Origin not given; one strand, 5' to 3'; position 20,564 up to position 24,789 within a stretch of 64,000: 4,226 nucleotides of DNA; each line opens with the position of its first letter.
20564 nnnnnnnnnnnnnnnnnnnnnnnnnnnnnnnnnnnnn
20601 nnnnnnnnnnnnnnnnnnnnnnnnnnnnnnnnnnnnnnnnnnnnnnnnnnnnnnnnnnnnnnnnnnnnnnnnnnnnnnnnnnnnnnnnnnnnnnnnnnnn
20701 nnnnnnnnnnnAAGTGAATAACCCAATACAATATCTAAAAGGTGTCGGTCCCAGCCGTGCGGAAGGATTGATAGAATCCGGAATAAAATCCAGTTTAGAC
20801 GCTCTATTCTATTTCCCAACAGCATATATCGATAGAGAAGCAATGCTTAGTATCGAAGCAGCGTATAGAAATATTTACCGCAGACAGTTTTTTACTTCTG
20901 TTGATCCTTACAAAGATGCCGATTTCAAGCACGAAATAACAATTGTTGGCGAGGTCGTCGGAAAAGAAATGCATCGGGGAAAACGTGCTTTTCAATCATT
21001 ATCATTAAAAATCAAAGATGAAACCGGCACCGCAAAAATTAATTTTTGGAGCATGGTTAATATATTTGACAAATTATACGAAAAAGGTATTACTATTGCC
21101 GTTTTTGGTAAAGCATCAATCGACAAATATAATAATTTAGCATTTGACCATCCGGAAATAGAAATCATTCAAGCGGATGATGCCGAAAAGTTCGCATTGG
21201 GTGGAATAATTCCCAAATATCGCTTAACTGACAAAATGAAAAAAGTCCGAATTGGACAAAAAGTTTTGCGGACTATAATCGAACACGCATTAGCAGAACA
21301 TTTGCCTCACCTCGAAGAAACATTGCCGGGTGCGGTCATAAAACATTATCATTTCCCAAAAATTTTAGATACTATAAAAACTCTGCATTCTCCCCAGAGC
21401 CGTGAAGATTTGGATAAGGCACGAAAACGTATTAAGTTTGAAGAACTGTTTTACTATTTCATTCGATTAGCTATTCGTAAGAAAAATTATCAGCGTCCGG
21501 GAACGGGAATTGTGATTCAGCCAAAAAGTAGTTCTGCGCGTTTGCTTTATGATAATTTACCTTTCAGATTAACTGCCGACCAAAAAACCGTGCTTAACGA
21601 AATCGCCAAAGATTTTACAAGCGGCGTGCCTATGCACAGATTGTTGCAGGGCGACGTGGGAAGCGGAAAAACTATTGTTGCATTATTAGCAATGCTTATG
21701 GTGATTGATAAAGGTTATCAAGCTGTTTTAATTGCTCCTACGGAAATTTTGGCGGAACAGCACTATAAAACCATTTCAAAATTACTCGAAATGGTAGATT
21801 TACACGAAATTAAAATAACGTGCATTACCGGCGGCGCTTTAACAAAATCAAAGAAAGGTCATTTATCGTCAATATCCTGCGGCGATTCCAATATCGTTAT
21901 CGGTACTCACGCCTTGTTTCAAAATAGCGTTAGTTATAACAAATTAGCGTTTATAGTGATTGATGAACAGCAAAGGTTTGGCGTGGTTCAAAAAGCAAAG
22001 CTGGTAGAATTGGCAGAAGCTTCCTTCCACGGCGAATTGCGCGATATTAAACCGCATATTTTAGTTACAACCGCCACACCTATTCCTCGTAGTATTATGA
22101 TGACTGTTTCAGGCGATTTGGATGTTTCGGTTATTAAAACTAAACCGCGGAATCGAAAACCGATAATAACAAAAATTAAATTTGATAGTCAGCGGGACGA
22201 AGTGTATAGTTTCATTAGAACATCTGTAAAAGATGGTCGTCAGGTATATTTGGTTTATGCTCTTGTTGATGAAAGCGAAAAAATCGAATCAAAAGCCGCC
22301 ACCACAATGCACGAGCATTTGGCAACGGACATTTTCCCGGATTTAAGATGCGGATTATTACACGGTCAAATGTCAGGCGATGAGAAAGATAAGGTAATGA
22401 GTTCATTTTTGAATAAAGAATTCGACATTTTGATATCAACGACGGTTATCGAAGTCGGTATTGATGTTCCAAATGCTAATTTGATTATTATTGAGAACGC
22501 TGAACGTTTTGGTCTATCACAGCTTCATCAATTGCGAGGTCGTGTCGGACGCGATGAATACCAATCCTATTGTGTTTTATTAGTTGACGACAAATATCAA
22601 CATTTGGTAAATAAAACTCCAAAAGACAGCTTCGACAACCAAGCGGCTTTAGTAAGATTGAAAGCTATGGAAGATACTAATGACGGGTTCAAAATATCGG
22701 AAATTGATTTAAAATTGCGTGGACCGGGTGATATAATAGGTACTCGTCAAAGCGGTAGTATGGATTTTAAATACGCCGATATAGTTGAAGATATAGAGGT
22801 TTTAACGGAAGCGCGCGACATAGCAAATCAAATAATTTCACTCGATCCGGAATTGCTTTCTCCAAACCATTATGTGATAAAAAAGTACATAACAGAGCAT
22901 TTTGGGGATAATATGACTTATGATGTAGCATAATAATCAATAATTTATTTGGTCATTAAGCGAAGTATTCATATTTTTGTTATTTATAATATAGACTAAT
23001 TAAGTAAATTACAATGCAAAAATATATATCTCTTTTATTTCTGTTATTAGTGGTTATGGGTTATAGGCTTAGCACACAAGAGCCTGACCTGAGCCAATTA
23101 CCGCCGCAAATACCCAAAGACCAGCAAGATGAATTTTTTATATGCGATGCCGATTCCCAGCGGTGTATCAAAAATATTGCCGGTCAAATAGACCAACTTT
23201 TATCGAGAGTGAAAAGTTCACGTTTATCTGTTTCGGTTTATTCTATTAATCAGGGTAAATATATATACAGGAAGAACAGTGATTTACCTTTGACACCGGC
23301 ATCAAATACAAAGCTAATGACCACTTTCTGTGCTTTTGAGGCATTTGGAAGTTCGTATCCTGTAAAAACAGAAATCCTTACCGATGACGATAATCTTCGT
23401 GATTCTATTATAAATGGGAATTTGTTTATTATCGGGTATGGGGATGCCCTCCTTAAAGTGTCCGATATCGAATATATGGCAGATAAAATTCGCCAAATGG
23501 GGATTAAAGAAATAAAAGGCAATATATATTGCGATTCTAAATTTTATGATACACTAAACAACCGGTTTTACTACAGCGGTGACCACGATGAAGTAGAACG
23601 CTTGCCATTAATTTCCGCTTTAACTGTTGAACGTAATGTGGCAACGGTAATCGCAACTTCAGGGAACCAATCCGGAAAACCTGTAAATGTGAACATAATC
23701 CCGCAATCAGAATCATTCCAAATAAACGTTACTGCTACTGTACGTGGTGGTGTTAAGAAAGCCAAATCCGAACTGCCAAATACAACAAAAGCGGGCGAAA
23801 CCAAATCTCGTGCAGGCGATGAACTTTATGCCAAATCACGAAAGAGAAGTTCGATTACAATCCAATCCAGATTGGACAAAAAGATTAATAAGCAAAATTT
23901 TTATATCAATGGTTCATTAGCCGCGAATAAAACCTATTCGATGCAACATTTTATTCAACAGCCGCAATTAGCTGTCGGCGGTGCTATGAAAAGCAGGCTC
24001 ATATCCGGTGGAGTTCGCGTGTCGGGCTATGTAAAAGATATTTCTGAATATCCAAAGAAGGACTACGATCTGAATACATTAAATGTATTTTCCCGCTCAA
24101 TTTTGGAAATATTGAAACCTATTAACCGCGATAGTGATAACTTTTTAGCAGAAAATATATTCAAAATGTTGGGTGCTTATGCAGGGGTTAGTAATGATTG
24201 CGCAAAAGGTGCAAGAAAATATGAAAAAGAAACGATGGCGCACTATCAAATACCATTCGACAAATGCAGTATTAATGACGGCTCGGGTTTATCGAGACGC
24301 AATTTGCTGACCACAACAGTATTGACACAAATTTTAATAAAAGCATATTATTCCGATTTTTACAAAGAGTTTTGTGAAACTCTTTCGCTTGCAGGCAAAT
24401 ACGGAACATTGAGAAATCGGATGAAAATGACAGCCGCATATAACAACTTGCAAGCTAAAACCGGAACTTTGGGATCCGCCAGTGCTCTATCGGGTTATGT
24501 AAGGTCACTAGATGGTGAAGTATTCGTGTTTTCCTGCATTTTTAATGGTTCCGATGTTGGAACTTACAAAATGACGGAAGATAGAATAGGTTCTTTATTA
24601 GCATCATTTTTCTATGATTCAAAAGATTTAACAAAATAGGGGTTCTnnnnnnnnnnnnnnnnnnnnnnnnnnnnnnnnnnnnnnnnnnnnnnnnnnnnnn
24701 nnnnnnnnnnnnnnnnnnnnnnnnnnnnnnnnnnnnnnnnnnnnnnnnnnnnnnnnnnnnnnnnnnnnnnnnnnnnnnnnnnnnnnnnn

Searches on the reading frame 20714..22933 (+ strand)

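Call 8: search_protein_families(library=pfam, proteins=[window:20714-22933:+], max_evalue=0.001)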
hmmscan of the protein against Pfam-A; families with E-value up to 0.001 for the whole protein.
window:20714-22933:+ (739 aa): 8 families
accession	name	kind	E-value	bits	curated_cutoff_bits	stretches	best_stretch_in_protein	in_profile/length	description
PF00270.35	DEAD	-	2.2e-24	86.5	26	1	288-461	2-164/167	DEAD/DEAH box helicase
PF19833.4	RecG_dom3_C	-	2.5e-21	75.9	26.8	1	655-733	1-80/87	ATP-dependent DNA helicase RecG, domain 3, C-terminal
PF00271.37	Helicase_C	-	5.1e-21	75.4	23.5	1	506-613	13-108/110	Helicase conserved C-terminal domain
PF17191.10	RecG_wedge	-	4.9e-11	42.9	23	1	4-193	1-159/162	RecG wedge domain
PF04851.21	ResIII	-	2.3e-09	37.8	22.5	1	285-456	3-162/164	Type III restriction enzyme, res subunit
PF13604.12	AAA_30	-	9.5e-05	22.7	27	1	286-436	2-114/191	AAA domain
PF01336.31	tRNA_anti-codon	-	0.00024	21.4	27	1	75-152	1-75/75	OB-fold nucleic acid binding domain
PF22590.2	Cas3-like_C_2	-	0.00054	20.6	27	0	530-614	16-104/106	CRISPR-associated nuclease/helicase Cas3, C-terminal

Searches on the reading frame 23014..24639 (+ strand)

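Call 8: search_protein_families(library=pfam, proteins=[window:23014-24639:+], max_evalue=0.001)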
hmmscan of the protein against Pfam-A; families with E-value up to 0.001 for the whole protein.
window:23014-24639:+ (541 aa): 2 families
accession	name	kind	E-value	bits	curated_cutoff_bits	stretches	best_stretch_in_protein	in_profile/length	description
PF02113.21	Peptidase_S13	-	4.9e-76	256.7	22.8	2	287-522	200-434/444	D-Ala-D-Ala carboxypeptidase 3 (S13) family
PF00768.25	Peptidase_S11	-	0.00066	19.6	27.6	1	78-111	20-53/239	D-alanyl-D-alanine carboxypeptidase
